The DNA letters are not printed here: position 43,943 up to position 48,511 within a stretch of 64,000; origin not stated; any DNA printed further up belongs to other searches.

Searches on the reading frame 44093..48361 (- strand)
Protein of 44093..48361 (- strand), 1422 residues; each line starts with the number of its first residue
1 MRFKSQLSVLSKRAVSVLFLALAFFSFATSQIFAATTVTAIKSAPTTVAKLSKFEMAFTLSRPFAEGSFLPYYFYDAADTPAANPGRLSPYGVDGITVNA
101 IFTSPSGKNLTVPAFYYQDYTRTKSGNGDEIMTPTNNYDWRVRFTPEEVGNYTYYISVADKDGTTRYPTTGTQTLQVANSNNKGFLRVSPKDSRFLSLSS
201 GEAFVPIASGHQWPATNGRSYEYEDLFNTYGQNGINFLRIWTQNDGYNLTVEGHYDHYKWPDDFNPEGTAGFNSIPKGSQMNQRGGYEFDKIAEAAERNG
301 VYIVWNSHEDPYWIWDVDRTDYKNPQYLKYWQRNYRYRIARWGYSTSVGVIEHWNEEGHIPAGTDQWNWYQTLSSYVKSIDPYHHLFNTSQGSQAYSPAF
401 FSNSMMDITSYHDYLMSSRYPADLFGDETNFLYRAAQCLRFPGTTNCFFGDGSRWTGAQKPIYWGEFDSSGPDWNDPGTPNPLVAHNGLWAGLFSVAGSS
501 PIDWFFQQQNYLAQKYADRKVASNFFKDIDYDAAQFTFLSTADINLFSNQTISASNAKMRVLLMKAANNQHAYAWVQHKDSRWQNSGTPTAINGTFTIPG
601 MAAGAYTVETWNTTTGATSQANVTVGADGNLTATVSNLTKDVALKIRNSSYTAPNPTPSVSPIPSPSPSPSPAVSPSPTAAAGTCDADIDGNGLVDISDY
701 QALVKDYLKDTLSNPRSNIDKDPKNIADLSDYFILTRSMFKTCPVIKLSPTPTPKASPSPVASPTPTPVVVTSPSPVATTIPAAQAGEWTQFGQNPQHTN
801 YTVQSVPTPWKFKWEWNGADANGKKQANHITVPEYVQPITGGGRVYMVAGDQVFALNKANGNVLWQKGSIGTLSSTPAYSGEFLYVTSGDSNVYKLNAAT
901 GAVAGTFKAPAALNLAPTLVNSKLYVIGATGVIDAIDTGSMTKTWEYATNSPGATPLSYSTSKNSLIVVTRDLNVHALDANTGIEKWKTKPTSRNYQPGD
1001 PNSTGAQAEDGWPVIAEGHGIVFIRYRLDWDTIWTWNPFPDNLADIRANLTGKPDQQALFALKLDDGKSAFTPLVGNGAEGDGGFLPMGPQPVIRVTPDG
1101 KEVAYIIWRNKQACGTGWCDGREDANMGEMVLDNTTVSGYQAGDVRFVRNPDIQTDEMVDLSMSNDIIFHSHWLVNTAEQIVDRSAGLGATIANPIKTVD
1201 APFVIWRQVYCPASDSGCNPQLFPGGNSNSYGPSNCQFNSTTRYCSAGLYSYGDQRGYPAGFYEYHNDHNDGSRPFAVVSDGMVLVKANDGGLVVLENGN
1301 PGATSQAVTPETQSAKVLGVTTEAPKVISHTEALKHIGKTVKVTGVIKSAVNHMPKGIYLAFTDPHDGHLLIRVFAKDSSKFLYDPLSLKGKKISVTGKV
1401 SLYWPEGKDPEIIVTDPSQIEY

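Call 22: search_protein_families(library=ncbifam, proteins=[window:44093-48361:-], max_evalue=1e-10)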
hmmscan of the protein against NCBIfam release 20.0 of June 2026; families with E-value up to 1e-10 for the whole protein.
window:44093-48361:- (1422 aa): 2 families
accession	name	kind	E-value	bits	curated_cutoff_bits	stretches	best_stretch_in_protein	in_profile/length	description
TIGR03300.1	assembly_YfgL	equivalog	2.2e-13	49.7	285.2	0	911-993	55-135/377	outer membrane protein assembly factor BamB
NF008351.0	PRK11138.1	equivalog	8.7e-11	40.9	423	0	914-990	249-321/394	outer membrane protein assembly factor BamB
